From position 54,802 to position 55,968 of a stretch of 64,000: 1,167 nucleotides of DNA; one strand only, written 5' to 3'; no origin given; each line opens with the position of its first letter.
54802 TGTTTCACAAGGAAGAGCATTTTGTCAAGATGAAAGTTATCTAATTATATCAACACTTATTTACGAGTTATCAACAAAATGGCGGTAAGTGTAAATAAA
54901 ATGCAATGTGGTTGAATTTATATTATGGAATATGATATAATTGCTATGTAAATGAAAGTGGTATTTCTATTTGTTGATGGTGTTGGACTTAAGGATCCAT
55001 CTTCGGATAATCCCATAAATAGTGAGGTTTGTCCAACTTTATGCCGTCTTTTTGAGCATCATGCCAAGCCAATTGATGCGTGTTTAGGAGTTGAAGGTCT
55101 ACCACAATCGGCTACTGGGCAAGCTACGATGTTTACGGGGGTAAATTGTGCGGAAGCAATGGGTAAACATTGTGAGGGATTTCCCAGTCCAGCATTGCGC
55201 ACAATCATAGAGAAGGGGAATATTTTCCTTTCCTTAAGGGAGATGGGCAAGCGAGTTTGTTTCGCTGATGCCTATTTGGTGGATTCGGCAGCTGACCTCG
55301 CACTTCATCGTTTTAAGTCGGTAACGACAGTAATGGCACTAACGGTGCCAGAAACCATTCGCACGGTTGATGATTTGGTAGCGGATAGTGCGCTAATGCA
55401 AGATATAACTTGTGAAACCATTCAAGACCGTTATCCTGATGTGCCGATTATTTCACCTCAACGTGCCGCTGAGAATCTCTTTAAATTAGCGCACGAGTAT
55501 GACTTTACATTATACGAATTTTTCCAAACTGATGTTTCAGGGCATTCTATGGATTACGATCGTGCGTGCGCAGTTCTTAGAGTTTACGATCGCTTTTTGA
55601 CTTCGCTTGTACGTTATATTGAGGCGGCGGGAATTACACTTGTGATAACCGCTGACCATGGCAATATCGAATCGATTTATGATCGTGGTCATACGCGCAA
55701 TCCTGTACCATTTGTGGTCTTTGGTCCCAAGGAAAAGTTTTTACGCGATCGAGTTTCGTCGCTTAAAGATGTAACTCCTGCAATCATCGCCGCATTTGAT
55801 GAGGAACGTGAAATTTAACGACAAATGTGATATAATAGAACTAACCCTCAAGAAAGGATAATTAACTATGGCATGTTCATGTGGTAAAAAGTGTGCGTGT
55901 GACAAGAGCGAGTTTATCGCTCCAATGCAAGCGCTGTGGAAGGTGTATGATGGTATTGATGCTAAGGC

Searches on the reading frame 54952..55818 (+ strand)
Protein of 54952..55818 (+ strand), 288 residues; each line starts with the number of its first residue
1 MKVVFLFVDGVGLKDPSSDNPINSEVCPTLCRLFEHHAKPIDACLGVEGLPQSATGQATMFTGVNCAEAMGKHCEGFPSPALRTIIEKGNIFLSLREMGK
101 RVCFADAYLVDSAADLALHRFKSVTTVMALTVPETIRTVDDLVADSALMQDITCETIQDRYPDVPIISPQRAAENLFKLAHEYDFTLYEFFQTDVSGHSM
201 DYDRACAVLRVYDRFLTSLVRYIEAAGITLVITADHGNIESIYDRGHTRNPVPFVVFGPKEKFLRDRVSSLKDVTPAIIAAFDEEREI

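Call 90: search_protein_families(library=pfam, proteins=[window:54952-55818:+], max_evalue=0.001)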
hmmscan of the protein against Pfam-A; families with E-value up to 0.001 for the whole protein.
window:54952-55818:+ (288 aa): 2 families
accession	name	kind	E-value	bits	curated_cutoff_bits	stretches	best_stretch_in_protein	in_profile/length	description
PF01676.23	Metalloenzyme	-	1.2e-24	87.6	24.3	1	1-282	1-248/252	Metalloenzyme superfamily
PF01663.27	Phosphodiest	-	0.00046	20.3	23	0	176-238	148-221/342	Type I phosphodiesterase / nucleotide pyrophosphatase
